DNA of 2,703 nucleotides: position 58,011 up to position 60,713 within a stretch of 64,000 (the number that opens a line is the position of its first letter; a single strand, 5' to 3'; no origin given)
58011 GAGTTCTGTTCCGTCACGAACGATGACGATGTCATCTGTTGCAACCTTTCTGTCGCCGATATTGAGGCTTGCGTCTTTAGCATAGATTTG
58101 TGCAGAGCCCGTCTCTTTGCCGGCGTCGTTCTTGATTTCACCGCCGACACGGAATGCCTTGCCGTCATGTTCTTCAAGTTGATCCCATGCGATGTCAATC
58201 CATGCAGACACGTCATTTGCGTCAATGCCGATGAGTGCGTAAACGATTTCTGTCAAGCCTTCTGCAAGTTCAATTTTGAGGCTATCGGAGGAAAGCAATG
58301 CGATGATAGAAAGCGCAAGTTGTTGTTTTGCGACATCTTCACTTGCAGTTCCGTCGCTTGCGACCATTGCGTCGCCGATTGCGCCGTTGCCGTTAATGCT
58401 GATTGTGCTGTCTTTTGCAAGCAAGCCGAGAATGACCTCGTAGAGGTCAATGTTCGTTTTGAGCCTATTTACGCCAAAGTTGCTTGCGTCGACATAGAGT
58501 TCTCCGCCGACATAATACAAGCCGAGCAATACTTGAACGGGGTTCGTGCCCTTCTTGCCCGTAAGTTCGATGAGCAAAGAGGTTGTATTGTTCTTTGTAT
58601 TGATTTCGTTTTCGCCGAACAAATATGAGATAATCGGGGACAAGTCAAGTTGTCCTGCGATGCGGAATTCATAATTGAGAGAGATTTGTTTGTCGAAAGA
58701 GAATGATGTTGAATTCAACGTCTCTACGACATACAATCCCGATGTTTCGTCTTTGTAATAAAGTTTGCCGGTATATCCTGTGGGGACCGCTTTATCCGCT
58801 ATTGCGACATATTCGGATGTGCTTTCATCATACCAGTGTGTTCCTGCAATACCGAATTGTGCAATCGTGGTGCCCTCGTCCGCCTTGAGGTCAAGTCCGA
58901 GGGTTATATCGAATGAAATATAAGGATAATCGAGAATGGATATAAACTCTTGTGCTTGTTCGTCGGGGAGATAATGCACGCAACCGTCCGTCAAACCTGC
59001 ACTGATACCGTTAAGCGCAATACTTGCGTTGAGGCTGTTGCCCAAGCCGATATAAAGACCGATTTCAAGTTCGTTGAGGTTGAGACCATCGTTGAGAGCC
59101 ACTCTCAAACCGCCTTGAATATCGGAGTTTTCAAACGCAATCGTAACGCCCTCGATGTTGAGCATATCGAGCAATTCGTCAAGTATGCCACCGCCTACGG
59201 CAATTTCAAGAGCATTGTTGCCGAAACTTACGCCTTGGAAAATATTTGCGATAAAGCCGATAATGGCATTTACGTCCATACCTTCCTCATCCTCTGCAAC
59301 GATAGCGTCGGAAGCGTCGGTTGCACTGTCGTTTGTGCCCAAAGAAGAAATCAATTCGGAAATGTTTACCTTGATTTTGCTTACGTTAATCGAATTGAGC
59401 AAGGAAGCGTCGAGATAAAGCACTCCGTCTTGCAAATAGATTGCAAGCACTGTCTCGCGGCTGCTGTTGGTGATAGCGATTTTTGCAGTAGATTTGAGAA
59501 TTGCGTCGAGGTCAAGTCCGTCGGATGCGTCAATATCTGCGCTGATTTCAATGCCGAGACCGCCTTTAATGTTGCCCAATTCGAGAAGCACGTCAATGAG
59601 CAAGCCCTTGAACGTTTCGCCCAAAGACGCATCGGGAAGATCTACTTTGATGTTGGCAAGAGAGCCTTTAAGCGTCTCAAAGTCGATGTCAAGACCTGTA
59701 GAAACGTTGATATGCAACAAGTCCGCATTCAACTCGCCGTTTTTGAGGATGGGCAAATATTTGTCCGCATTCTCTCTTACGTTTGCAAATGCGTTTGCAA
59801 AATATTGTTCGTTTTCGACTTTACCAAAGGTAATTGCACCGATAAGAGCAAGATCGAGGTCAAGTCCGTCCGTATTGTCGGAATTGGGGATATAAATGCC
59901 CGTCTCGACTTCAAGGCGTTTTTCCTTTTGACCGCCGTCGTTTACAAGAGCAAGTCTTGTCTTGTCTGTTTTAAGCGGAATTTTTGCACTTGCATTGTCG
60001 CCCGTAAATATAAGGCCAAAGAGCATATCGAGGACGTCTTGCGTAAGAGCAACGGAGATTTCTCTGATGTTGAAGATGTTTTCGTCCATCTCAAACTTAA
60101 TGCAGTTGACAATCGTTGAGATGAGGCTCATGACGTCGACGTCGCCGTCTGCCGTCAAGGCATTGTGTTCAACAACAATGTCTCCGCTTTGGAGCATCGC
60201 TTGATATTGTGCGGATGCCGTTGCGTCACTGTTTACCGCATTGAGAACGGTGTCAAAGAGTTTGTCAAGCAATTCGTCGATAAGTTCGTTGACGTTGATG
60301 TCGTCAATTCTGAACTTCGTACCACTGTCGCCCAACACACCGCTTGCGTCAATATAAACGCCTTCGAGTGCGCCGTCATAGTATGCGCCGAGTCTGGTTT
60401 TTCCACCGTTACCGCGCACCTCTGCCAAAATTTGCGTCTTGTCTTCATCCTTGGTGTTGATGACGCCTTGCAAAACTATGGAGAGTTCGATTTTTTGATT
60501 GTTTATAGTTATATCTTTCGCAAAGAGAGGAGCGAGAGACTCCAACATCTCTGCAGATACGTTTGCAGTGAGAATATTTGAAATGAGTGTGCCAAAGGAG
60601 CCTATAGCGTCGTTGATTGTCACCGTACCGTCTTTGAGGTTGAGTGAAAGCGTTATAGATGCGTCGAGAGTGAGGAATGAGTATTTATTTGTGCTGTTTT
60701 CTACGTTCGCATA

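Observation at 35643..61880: Single 26.2-kb ORF encoding an 8,745-aa N-terminally lipidated protein with no recognisable enzymatic or anchoring domain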

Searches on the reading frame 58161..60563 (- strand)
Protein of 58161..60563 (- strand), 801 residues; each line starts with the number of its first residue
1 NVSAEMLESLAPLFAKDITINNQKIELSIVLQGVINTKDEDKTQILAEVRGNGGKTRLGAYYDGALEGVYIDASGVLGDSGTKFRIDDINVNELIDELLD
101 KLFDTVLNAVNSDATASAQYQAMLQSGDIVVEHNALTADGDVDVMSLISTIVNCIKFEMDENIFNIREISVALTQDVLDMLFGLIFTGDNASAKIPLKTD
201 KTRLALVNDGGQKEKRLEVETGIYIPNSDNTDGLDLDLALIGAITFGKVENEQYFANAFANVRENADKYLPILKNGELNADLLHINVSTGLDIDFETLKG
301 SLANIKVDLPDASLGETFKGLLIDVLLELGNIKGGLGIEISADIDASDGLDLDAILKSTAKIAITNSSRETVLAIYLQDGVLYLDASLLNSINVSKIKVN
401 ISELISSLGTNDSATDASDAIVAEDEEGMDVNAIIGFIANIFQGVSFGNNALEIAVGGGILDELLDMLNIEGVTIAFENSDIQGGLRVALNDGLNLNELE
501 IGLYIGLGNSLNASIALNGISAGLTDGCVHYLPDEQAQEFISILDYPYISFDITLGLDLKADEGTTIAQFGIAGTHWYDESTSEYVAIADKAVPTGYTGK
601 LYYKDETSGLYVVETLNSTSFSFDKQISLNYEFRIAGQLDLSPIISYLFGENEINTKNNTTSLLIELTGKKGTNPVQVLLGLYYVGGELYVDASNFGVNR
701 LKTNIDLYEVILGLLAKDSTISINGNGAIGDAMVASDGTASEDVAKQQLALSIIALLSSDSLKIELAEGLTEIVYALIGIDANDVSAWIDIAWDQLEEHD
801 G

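Call 31: find_homologous_proteins(query=A2, max_evalue=0.001)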
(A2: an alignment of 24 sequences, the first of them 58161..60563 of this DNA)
Query A2 (24 sequences) (801 aa, profile of the alignment): 7 proteins with E <= 0.001 among 8000 candidates.
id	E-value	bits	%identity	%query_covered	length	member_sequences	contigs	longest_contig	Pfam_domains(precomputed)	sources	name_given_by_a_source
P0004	0.0e+0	1780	51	100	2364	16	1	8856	-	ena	-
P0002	0.0e+0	1669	40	78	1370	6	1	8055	-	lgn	-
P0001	0.0e+0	1549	48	71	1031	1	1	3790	-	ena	-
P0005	0.0e+0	1161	34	100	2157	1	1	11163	-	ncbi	-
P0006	1.7e-216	740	49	33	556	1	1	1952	-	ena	-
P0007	5.3e-189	649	50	46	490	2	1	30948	-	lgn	-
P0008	8.4e-115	403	29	84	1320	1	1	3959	-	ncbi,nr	ncbi:MAG: hypothetical protein MJ193_00835, partial [Clostridia bacterium]|nr:hypothetical protein [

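Call 48: predict_structure(alignment_id=A3)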
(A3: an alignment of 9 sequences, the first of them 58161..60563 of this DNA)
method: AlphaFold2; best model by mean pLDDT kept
length: 801 residues; sequences in the alignment: 9
mean_pLDDT: 43.7   pTM: 0.27
mean pLDDT of the five models: 43.7, 43.3, 42.7, 42.0, 40.0
residues with pLDDT >= 90: 0; 70-90: 48; 50-70: 176; < 50: 577
segments of 3 or more residues with pLDDT < 50: 1-29, 75-82, 89-171, 181-196, 210-248, 275-368, 372-375, 380-382, 386-397, 399-529, 542-561, 567-570, 619-622, 628-638, 647-650, 696-698, 710-720, 726-801
pLDDT, mean of each block of 10 residues (from residue 1): 33 33 40 57 61 54 70 49 53 42 37 40 36 34 42 42 41 52 42 46 49 44 44 37 44 74 66 41 30 30 29 31 32 35 37 42 48 51 45 43 37 28 28 30 32 36 33 29 36 30 31 23 32 58 43 38 50 72 80 65 79 61 49 44 47 56 53 57 56 53 51 43 47 31 41 36 31 35 28 29 30
secondary structure, 60 per line:
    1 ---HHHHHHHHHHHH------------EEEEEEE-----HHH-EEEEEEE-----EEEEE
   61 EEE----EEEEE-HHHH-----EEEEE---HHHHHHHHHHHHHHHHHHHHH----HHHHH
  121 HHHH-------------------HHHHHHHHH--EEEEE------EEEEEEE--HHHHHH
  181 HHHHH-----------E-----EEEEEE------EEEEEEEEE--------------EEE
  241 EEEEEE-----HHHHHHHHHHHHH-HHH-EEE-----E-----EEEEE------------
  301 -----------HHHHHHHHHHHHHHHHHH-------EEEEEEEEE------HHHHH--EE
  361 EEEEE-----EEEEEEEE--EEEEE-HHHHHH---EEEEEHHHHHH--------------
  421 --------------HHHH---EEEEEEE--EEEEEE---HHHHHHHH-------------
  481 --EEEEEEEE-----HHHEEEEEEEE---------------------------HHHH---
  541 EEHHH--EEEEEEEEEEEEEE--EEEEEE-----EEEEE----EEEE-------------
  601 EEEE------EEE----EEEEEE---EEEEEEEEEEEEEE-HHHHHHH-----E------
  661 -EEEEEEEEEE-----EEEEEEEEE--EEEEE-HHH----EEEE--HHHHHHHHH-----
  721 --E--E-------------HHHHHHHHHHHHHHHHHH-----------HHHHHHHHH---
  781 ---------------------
elements in order (helices of 4 or more, strands of 3 or more residues): H4-15 E28-34 E44-50 E56-63 E68-72 H74-77 E83-87 H91-111 H116-124 H144-152 E155-159 E166-172 H175-185 E203-208 E215-223 E238-246 H252-264 E270-272 E284-288 H312-329 E337-345 H352-356 E359-365 E371-378 E381-385 H387-392 E396-400 H401-406 H435-438 E442-448 E451-456 H460-467 E483-490 E499-506 H534-537 E548-561 E564-569 E575-579 E584-587 E601-604 E611-613 E618-623 E627-640 H642-648 E662-671 E677-685 E688-692 E701-704 H707-715 H740-757 H769-777
